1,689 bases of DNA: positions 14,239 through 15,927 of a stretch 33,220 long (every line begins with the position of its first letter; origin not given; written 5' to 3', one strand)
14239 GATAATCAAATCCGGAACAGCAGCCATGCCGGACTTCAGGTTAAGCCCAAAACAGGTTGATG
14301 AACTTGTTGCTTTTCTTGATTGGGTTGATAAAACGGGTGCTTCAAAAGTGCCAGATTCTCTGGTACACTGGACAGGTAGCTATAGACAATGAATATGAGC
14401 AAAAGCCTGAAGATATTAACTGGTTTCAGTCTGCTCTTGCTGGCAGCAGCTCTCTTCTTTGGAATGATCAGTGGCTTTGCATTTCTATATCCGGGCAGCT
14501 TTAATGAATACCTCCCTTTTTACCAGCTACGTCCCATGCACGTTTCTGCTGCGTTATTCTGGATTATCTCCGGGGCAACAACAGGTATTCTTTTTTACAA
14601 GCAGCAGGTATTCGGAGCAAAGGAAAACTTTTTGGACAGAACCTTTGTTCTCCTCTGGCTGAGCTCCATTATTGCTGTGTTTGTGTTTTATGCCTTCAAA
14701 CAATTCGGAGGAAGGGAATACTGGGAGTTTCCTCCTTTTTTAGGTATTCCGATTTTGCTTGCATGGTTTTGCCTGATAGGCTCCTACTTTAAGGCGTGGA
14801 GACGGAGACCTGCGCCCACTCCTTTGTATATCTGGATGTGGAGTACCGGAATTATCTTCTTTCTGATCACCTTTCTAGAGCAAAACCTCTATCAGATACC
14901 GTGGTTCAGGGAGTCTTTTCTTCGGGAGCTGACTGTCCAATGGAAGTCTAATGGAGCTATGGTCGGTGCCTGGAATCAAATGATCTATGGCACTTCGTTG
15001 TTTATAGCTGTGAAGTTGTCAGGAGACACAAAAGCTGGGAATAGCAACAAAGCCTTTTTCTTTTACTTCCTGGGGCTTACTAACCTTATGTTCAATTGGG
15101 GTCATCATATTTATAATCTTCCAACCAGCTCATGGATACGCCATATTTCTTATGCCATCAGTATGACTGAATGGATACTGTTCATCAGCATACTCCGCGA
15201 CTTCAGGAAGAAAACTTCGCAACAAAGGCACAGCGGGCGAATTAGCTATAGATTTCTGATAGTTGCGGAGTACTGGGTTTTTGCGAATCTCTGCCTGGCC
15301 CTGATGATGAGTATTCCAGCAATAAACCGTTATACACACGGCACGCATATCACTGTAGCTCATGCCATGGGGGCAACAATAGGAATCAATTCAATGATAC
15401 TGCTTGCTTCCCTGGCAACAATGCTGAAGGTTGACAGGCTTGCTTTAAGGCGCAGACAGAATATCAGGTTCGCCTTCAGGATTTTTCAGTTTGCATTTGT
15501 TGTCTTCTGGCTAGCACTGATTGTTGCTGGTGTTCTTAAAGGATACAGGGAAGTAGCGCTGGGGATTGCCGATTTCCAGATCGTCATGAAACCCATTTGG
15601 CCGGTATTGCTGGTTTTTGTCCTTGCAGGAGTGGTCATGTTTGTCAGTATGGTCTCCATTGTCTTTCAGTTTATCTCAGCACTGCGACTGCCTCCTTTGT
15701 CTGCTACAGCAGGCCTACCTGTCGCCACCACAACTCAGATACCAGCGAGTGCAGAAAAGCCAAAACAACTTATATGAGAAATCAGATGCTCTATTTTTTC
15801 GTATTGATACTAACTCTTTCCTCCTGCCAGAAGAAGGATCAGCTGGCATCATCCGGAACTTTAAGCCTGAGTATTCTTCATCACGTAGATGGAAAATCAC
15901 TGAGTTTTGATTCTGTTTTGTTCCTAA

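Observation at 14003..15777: cNOR-shaped gene pair whose subunit I lacks the helix-VI histidine and has H-A-M instead of H-x-H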

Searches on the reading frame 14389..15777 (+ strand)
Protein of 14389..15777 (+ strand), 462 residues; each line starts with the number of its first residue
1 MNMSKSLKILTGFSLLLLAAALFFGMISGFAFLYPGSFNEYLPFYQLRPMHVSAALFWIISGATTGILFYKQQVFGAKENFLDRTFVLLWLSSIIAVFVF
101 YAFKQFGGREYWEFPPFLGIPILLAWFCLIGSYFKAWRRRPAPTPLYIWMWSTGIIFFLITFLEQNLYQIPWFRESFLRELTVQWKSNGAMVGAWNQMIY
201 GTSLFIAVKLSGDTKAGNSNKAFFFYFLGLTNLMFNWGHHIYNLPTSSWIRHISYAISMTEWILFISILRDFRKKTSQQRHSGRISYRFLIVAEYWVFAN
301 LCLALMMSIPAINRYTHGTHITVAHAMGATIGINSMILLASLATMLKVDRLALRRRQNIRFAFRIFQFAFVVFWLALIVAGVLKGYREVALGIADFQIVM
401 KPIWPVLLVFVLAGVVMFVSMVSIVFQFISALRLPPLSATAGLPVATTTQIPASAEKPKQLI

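Call 3: search_protein_families(library=pfam, proteins=[window:14389-15777:+], max_evalue=0.01)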
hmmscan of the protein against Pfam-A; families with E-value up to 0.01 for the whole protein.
window:14389-15777:+ (462 aa): 1 family
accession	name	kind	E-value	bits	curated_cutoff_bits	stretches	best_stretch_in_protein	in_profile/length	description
PF00115.25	COX1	-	3.2e-22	79.4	34.8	1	10-414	6-434/436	Cytochrome C and Quinol oxidase polypeptide I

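Call 4: search_protein_families(library=ncbifam, proteins=[window:14389-15777:+], max_evalue=0.01)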
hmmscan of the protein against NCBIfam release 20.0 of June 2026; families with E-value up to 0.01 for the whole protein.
window:14389-15777:+ (462 aa): 1 family
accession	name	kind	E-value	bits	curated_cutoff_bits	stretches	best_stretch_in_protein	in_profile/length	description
TIGR00780.1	ccoN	equivalog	1.9e-08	33.7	583.15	1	38-427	44-453/474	cytochrome-c oxidase, cbb3-type subunit I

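Call 6: search_solved_structures(query=window:14389-15777:+, max_evalue=1, show_alignments=3)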
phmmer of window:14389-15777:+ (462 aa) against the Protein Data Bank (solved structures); distinct sequences matched with E-value up to 1: 1.
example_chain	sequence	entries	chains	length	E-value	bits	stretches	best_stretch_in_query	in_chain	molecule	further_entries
4xyd_A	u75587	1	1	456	0.0017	20.7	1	12-352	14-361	Nitric-oxide reductase subunit B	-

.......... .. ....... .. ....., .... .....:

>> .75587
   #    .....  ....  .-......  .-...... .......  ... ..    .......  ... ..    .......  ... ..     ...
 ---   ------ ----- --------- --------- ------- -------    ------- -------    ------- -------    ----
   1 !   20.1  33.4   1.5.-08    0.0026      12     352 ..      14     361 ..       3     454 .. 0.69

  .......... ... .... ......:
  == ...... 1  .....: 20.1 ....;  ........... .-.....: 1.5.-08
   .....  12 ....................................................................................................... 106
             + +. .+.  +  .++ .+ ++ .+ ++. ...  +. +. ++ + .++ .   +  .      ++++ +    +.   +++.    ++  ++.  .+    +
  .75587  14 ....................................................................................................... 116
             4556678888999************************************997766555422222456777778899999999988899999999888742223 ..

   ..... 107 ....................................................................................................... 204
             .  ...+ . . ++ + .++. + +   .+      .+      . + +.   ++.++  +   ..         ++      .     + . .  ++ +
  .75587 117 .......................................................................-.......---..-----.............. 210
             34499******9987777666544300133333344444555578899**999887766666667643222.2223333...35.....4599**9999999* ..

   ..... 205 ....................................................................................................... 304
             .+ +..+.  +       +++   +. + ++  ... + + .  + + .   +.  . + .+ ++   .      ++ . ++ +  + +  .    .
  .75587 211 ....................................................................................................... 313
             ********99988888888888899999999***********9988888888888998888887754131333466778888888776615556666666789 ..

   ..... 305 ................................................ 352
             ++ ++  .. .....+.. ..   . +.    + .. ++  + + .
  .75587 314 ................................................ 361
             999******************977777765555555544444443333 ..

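Call 16: find_homologous_proteins(query=window:14389-15777:+, max_evalue=0.001)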
Query window:14389-15777:+ (462 aa): 3077 proteins with E <= 0.001 among 8000 candidates; the best 120 are listed.
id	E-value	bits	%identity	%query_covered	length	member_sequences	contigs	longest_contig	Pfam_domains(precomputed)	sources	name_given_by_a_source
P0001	0.0e+0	1028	100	100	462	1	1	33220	PF00115.26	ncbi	-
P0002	9.2e-198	676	69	93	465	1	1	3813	PF00115.26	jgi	jgi:nitric oxide reductase subunit B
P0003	6.8e-192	657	63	99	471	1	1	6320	PF00115.26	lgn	-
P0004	8.0e-189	647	64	94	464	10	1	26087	PF00115.26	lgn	-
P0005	8.1e-189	647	64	95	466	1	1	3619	PF00115.26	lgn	-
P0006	1.6e-187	642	62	99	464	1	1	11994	PF00115.26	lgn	-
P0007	3.8e-187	641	61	99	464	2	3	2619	PF00115.26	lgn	-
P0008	6.3e-187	640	63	93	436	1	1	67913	PF00115.26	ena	-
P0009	1.1e-186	640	62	99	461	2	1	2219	PF00115.26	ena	-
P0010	1.3e-185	636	62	100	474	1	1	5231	PF00115.26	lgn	-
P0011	1.5e-185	636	65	86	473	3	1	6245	PF00115.26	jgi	jgi:nitric oxide reductase subunit B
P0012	2.8e-185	635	63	95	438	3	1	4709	PF00115.26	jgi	jgi:nitric oxide reductase subunit B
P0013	2.9e-184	632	65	93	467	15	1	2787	PF00115.26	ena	-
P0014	9.2e-183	627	67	88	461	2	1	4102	PF00115.26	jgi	jgi:nitric oxide reductase subunit B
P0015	1.2e-182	626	61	98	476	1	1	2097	PF00115.26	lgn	-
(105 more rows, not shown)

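Call 22: find_related_loci(query=A1, collection=genome_contigs, flank=8000)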
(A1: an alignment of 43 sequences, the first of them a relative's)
Query A1 (462 aa) in genome_contigs; peptide patterns used: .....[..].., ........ (x = any residue, [..] = any of these).
599 stretches matched a pattern (row limit reached: there are more); 533 encode a relative of the query (tblastn E <= 1e-3); the best 80 are kept; 80 distinct loci.
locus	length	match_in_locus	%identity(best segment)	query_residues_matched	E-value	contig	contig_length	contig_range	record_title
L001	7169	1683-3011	63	2-437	0e+0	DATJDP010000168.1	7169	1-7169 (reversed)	MAG TPA_asm: Flavipsychrobacter sp. isolate SMAG_U15410 k141_370863, whole genome shotgun sequence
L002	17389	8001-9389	60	2-457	0e+0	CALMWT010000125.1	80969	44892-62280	MAG TPA_asm: uncultured Taibaiella sp. isolate SRR1763383_bin.29_CONCOCT_v1.1_MAG genome assembly, contig: ERZ747224.87,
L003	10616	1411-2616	65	34-432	1e-176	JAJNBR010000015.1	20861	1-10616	MAG: Flavipsychrobacter sp. isolate C_No_T20_B_bin.22 scaffold_1611, whole genome shotgun sequence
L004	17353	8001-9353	62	8-459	1e-175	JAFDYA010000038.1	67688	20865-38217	MAG: Bacteroidetes bacterium isolate SZAS-39 CK_MAG-71__38__length-67688, whole genome shotgun sequence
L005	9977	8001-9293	58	3-432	2e-175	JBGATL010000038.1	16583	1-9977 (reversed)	MAG: Flavobacteriales bacterium isolate MAG_MBR_AS.45 MBRAS-45_scaffold_5285, whole genome shotgun sequence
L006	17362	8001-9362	59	2-454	4e-175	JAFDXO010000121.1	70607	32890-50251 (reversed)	MAG: Bacteroidetes bacterium isolate SZAS-27 CK_MAG-74__121__length-70607, whole genome shotgun sequence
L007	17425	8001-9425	56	3-461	2e-173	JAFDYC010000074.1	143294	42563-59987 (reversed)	MAG: Bacteroidetes bacterium isolate SZAS-40 LIN-621__74__length-143294, whole genome shotgun sequence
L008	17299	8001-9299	59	2-433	6e-173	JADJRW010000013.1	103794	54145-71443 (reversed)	MAG: Flavobacteriales bacterium isolate Hade_18-Q3-R52-61_BATAC.255 tig00017101-10-1042880, whole genome shotgun sequenc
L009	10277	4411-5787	58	3-457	3e-167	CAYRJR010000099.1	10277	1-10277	MAG TPA_asm: uncultured Chitinophagaceae bacterium isolate SRP263991_co5_35 genome assembly, contig: NODE_12777_length_1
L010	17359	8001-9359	56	2-452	2e-166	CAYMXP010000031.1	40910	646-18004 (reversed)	MAG TPA_asm: uncultured Chryseobacterium sp. isolate SRP173033_co3_12 genome assembly, contig: NODE_938_length_40910_cov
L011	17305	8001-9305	58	1-432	2e-165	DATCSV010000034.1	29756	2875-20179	MAG TPA_asm: Flavipsychrobacter sp. isolate SMAG_U7314 k141_19494, whole genome shotgun sequence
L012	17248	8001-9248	59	27-441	2e-165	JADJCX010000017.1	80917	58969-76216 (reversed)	MAG: Flavobacteriales bacterium isolate Aved_18-Q3-R54-62_BATAC.823_sub tig00033460-10-808180, whole genome shotgun sequ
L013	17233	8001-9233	59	25-432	4e-165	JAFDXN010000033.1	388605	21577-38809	MAG: Bacteroidetes bacterium isolate SZAS-26 CK_MAG-111__33__length-388605, whole genome shotgun sequence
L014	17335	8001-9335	59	3-447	1e-164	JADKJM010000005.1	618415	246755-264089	MAG: Flavobacteriales bacterium isolate Vibo_18-Q3-R45-57_BATAC.153 tig00001551-10-6194950, whole genome shotgun sequenc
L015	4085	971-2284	57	3-435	2e-167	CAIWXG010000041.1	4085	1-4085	MAG: uncultured Bacteroidetes bacterium isolate Ki1-1-6m_bin-0712 genome assembly, contig: bin-0712:041/494, whole genom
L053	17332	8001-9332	49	13-456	3e-127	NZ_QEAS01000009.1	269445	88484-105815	Pararcticibacter amylolyticus strain FJ4-8 contig-120_8, whole genome shotgun sequence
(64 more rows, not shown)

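Call 27: predict_structure(alignment_id=A1)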
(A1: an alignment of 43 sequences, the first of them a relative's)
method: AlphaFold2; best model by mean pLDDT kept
length: 462 residues; sequences in the alignment: 43
mean_pLDDT: 87.2   pTM: 0.89
mean pLDDT of the five models: 87.2, 86.4, 86.0, 85.1, 84.8
residues with pLDDT >= 90: 301; 70-90: 92; 50-70: 55; < 50: 14
segments of 3 or more residues with pLDDT < 50: 444-452
pLDDT, mean of each block of 10 residues (from residue 1): 92 98 96 92 90 94 98 95 98 96 75 82 98 96 94 97 85 70 63 94 95 92 96 83 64 87 94 86 85 92 81 60 72 96 95 96 97 91 88 92 95 97 98 79 48 51 58
secondary structure, 60 per line:
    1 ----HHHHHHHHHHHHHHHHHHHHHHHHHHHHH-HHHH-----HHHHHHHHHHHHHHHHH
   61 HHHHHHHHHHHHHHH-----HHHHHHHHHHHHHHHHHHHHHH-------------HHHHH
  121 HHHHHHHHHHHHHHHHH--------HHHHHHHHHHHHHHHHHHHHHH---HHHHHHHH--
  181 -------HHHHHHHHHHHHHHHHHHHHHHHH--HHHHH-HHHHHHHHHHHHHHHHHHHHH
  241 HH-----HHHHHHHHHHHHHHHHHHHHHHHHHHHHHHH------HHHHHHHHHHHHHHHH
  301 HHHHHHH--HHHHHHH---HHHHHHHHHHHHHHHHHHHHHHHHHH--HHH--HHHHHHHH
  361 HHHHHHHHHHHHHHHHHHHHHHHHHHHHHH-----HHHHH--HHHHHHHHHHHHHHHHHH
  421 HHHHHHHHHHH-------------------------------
elements in order: H5-33 H35-38 H44-75 H81-102 H116-137 H146-167 H171-178 H188-211 H214-218 H220-242 H248-278 H285-307 H310-316 H320-345 H353-390 H396-400 H403-431

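Call 30: search_protein_representatives(protein=window:14389-15777:+)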
Query: 462 residues. Proteins with E-value up to 0.001 (for the whole library): 342; up to 1e-10: 230; up to 1e-30: 116. The best 150 are listed.
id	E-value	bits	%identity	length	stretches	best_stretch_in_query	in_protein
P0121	4.6e-156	536.9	56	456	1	8-430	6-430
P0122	2.8e-147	507.9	53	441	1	12-432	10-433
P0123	7.6e-129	447.1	51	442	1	7-428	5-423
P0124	8.0e-104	364.7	59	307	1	150-429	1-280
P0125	5.1e-102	358.7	45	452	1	13-422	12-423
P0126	5.6e-98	345.4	43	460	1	9-429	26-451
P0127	2.2e-97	343.4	42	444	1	4-427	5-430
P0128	9.4e-96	338.0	42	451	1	11-434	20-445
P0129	1.2e-95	337.7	43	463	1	14-429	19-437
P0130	6.6e-95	335.3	62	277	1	191-432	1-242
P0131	6.4e-92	325.4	39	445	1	12-426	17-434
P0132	1.3e-90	321.2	39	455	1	13-439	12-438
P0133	1.6e-88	314.2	40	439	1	9-428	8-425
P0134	3.6e-88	313.1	43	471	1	11-424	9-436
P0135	2.9e-85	303.5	38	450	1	9-427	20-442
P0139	8.8e-83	295.3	37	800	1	14-452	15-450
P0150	4.2e-69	250.2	36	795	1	15-432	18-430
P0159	1.8e-56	208.5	34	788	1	18-420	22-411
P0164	2.2e-53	198.4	30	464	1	15-430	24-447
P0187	2.8e-44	168.4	30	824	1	10-392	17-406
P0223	1.7e-33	132.8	29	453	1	21-431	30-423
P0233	2.0e-31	126.0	28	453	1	20-402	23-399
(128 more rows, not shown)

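Call 32: fold_search(model_id=the predicted structure, library=pdb)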
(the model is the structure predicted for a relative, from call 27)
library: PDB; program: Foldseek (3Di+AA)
matches with E <= 10: 172; with E <= 0.001: 18
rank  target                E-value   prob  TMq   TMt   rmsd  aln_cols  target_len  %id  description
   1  4xyd_A                9.8e-10  1.00  0.76  0.79   4.5       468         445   18  Nitric oxide reductase from Roseobacter denitrificans (RdNOR) (released 2016-05-25)
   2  3o0r_B                1.1e-09  1.00  0.73  0.75   4.6       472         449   17  Crystal structure of nitric oxide reductase from Pseudomonas aeruginosa in complex with antibody fragment (released 2010-12-29)
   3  3mk7_A                3.5e-09  1.00  0.77  0.76   4.6       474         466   15  The structure of CBB3 cytochrome oxidase (released 2010-08-04)
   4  9g6b_A                4.4e-09  1.00  0.74  0.73   4.9       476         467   16  cbb3-2 NOH complex (released 2026-01-28)
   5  8smr_E                4.7e-09  1.00  0.77  0.76   4.0       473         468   14  cytochrome bc1-cbb3 supercomplex from Pseudomonas aeruginosa (released 2023-10-11)
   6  6xkw_n                4.7e-09  1.00  0.75  0.74   4.9       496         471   15  R. capsulatus CIII2CIV bipartite super-complex (SC-2A) with CcoH/cy (released 2020-12-30)
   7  9g83_t                9.2e-09  1.00  0.78  0.77   4.1       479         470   16  Respiratory supercomplex CI1-CIII2-CIV2-(cbb3)1 from alphaproteobacterium (released 2026-02-04)
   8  8zgp_A                2.2e-06  1.00  0.62  0.41   7.0       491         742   14  CryoEM structure of dimeric quinol dependent nitric oxide reductase from Neisseria meningitidis (released 2025-05-14)
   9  6fwf                  2.4e-06  1.00  0.64  0.44   6.3       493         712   14  Low resolution structure of Neisseria meningitidis qNOR (released 2018-03-14)
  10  6qq6_A                2.9e-06  1.00  0.65  0.43   6.8       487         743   14  Cryo-EM structure of dimeric quinol dependent nitric oxide reductase (qNOR) Val495Ala mutant from Alcaligenes xylosoxi (released 2019-09-11)
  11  3ayf                  3.4e-06  1.00  0.65  0.42   6.3       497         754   16  Crystal structure of nitric oxide reductase (released 2012-01-25)
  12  6l3h_A                4.2e-06  1.00  0.58  0.38  12.7       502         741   12  Cryo-EM structure of dimeric quinol dependent Nitric Oxide Reductase (qNOR) from the pathogen Neisseria meninigitidis (released 2020-04-01)
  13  6t6v                  5.9e-06  1.00  0.58  0.38  11.8       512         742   14  Glu-494-Ala inactive monomer of a quinol dependent Nitric Oxide Reductase (qNOR) from Alcaligenes xylosoxidans (released 2020-04-01)
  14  8zgo                  1.2e-05  1.00  0.64  0.43   6.9       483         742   13  CryoEM structure of monomeric quinol dependent nitric oxide reductase from Neisseria meningitidis (released 2025-05-14)
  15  6qq5_A                3.0e-05  1.00  0.63  0.42   7.2       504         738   13  Cryo-EM structure of dimeric quinol dependent nitric oxide reductase (qNOR) from Alcaligenes xylosoxidans (released 2019-09-11)
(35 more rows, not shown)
